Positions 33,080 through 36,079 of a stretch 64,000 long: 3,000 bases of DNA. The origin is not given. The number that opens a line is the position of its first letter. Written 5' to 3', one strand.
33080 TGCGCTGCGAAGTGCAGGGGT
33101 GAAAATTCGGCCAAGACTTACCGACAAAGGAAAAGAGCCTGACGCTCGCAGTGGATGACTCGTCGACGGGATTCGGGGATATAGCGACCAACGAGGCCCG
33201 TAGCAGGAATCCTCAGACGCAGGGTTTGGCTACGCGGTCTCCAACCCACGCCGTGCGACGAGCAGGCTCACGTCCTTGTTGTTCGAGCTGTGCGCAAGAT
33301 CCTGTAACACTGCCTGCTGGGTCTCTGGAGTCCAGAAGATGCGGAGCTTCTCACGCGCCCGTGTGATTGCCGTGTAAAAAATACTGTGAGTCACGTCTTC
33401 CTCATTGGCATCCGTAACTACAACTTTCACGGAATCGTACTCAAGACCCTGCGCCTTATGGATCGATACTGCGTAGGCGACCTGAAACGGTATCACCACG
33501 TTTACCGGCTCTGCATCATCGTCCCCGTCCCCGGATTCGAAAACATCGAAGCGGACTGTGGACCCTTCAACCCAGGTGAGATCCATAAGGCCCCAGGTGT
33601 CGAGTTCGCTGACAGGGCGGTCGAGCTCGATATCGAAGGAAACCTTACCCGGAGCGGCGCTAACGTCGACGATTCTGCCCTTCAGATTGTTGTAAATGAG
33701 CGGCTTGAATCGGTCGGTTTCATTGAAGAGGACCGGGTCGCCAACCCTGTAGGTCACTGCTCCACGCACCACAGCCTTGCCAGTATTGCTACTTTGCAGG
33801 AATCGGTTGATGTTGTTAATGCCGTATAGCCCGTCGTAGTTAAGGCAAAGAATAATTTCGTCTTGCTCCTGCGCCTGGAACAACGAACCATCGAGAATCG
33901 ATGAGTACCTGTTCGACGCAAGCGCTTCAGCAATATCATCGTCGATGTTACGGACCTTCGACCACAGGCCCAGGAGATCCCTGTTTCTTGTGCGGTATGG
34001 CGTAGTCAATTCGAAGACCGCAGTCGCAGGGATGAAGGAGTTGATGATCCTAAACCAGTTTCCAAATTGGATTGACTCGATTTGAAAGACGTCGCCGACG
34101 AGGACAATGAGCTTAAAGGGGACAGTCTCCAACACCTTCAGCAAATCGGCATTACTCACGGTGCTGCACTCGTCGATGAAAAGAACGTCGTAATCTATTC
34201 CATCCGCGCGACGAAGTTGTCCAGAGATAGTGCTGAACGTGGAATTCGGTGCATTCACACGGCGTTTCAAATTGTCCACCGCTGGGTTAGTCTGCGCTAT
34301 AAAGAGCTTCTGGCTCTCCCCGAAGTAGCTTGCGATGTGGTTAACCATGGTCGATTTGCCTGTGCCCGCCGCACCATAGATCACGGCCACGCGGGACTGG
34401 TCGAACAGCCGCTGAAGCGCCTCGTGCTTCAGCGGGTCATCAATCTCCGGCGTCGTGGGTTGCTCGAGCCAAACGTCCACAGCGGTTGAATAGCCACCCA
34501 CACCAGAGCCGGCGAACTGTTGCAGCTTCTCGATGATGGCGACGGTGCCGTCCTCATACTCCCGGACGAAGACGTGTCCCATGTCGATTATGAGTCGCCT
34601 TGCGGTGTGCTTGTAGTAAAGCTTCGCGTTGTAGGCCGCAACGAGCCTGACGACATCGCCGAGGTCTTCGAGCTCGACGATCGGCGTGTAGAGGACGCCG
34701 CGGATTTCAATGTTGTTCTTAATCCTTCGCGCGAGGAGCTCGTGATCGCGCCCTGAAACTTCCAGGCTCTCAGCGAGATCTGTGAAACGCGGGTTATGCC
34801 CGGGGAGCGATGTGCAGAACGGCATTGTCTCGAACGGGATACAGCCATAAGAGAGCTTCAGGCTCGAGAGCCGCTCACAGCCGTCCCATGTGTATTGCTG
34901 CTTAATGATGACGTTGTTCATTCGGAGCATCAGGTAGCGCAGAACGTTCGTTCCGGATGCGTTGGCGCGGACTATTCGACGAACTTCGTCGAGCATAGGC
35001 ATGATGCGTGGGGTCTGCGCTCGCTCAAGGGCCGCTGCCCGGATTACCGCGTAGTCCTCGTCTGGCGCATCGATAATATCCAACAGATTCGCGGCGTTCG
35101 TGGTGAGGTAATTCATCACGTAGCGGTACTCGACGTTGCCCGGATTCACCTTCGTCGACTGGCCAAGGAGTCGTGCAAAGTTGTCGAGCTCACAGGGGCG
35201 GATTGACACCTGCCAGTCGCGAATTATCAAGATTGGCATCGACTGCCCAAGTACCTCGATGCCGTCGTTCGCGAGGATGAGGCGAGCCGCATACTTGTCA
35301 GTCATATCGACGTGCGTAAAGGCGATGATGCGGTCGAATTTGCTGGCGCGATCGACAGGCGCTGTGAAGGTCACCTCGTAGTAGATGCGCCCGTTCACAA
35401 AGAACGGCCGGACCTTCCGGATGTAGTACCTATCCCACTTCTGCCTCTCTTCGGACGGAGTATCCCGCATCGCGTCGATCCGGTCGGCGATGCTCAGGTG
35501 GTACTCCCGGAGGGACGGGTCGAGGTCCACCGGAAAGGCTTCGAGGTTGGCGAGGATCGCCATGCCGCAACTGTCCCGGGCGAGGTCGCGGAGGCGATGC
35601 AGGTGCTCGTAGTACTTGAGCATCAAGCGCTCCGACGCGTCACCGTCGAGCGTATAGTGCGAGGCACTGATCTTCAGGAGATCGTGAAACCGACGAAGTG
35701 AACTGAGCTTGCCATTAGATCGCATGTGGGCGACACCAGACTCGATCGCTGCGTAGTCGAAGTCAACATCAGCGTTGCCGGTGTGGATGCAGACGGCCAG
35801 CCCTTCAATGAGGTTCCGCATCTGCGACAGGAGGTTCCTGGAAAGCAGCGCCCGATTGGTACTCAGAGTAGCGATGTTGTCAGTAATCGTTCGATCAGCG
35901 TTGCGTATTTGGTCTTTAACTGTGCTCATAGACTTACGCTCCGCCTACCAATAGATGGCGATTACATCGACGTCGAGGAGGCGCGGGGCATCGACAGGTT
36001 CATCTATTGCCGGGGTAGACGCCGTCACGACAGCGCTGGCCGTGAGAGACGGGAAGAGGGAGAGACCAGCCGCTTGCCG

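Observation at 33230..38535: Intact AAA+ ATPase / unknown 455-aa protein / N-terminally extended SF1 helicase trio: candidate undescribed defence module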

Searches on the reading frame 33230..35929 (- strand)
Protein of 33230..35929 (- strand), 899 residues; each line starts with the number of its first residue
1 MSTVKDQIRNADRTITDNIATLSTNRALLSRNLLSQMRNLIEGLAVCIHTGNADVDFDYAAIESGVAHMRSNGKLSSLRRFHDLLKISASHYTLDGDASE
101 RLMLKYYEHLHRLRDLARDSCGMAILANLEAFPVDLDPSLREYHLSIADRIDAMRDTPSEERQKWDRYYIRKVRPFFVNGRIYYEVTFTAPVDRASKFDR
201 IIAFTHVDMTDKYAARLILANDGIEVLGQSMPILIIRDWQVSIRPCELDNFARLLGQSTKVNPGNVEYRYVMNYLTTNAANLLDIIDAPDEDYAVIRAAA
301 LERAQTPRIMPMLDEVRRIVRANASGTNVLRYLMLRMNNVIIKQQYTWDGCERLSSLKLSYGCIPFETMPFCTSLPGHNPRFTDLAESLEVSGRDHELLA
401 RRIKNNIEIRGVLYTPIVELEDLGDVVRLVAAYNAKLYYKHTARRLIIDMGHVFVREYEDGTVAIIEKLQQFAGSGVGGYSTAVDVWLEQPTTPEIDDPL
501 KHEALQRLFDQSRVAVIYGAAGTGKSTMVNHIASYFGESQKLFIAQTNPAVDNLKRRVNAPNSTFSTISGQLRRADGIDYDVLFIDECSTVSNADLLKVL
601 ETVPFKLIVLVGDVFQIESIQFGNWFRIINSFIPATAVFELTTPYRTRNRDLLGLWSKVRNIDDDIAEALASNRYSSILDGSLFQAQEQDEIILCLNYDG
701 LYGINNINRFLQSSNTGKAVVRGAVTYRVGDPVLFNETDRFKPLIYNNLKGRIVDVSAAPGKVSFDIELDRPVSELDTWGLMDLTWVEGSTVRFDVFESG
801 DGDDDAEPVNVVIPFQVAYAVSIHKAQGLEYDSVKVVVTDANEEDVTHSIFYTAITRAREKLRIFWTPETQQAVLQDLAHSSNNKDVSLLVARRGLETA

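Call 3: search_protein_families(library=padloc, proteins=[window:33230-35929:-], max_evalue=0.01)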
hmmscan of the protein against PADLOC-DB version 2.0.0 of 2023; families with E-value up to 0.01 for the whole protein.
window:33230-35929:- (899 aa): 29 families (the best 25 are shown)
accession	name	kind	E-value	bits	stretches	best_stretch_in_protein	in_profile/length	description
PDLC05035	PDC-S53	-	0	1306.9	1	1-896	1-896/900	-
PDLC05064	PDC-S68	-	8.3e-22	74.8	2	815-879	1048-1110/1273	-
PDLC05066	PDC-S68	-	1.1e-21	74.7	2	700-871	871-1051/1202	-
PDLC05065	PDC-S68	-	1e-19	67.9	2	814-880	1004-1067/1221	-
PDLC01734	typeIV_RecD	-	2.6e-16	57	2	816-868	668-718/763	RecD_0_IVD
PDLC04476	PDC-M16A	-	1.3e-12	44.9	2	818-873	423-480/691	-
PDLC04475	PDC-M16A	-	1.7e-11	41.4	2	819-872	436-491/721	-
PDLC01148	RecD_like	-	3.1e-09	33.7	1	510-864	326-678/719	RecD/Tra ATPase fused to N-terminal HHH domain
PDLC02372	Nhi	-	4.8e-09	33.4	1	502-617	192-300/470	-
PDLC02350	AbiO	-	5e-09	33.4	1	509-603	191-281/468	AbiO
PDLC00122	GajB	-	4.2e-08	30.5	1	820-892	425-498/502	UrvD helicase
PDLC04472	PDC-M16A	-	4.8e-07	26.5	1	818-882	649-715/930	-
PDLC04173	GajB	-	7.2e-07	26.5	0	508-560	6-58/471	-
PDLC04474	PDC-M16A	-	4.8e-06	23.3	1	816-873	647-712/917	-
PDLC03802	RTasHel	-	1e-05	22.6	1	809-869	595-654/675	DRT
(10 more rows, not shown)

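Call 4: search_protein_families(library=pfam, proteins=[window:33230-35929:-], max_evalue=0.01)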
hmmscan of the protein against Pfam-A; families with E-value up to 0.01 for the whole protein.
window:33230-35929:- (899 aa): 14 families
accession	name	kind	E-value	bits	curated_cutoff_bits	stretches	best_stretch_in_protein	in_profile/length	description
PF13604.12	AAA_30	-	8.5e-19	68.5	27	1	503-663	8-172/191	AAA domain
PF01443.25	Viral_helicase1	-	9.2e-18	65.3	21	2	516-622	2-102/228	Viral superfamily 1 RNA helicase core domain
PF13245.12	AAA_19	-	1.9e-12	48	25.1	1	511-619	10-131/134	AAA domain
PF13538.12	UvrD_C_2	-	2.4e-12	47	27.4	1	818-864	2-51/52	UvrD-like helicase C-terminal domain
PF07728.20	AAA_5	-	9.4e-07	29.4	22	1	516-601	3-87/139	AAA domain (dynein-related subfamily)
PF13086.12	AAA_11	-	1e-06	29.2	27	1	502-559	7-73/257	AAA domain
PF13191.12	AAA_16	-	1.7e-05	25.8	32.6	1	502-547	13-59/167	AAA ATPase domain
PF09848.15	SLFN-g3_helicase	-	7.4e-05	22.6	24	0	513-564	2-62/354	Schlafen group 3, DNA/RNA helicase domain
PF13173.12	AAA_14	-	0.00042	20.8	27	1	512-594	2-77/129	AAA domain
PF13361.12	UvrD_C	-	0.0012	18.8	25.6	1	821-867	290-348/350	UvrD-like helicase C-terminal domain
PF20720.3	nSTAND3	-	0.0018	18.5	27.2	1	502-540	7-45/155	Novel STAND NTPase 3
PF03193.22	RsgA_GTPase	-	0.002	18.4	30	1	500-534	95-128/174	RsgA GTPase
PF00004.35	AAA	-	0.0031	18.4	21.2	0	516-592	2-70/131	ATPase family associated with various cellular activities (AAA)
PF01637.24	ATPase_2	-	0.0047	17.2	33.2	0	511-618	19-123/225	ATPase domain predominantly from Archaea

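Call 5: search_protein_families(library=ncbifam, proteins=[window:33230-35929:-], max_evalue=0.01)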
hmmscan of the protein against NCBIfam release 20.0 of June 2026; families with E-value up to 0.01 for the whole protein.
window:33230-35929:- (899 aa): 12 families
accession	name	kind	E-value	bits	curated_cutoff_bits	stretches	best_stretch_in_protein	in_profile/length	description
TIGR01448.2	helicase_RecD2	equivalog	2.3e-28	98.8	500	1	501-876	321-698/713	SF1B family DNA helicase RecD2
TIGR01447.1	recD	equivalog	2.6e-25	89.1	310.15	2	797-876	505-584/597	exodeoxyribonuclease V subunit alpha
TIGR02768.1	TraA_Ti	equivalog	5e-18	64.8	590.45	2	501-649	364-515/751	Ti-type conjugative transfer relaxase TraA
NF008127.0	PRK10875.1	equivalog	1.6e-13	50.1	671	1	808-869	533-594/619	exodeoxyribonuclease V subunit alpha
NF010402.0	PRK13826.1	subfamily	4.9e-11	41.2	1317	2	503-650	388-538/1102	Dtr system oriT relaxase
NF010464.0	PRK13889.1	subfamily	8.2e-11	40.5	1015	2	502-631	352-487/992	conjugal transfer relaxase TraA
NF041258.1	motor_HelR_2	exception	3.1e-06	25.7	1100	1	803-872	636-708/713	RNA polymerase recycling motor ATPase HelR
NF041465.1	HelD_MYCSM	equivalog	6.9e-05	21.1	1051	0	807-869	645-710/719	RNA polymerase recycling motor HelD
TIGR02760.1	TraI_TIGR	equivalog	0.00042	17.9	929.85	1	511-653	1035-1187/1960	conjugative transfer relaxase/helicase TraI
NF005253.0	PRK06762.1-4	equivalog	0.0036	17.5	159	0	513-565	3-54/166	hypothetical protein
NF041464.1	HelD_BACSU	equivalog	0.0043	15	419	1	824-872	719-769/779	RNA polymerase recycling motor HelD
NF010335.0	PRK13764.1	equivalog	0.0076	14.8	340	0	500-541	251-292/613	ATPase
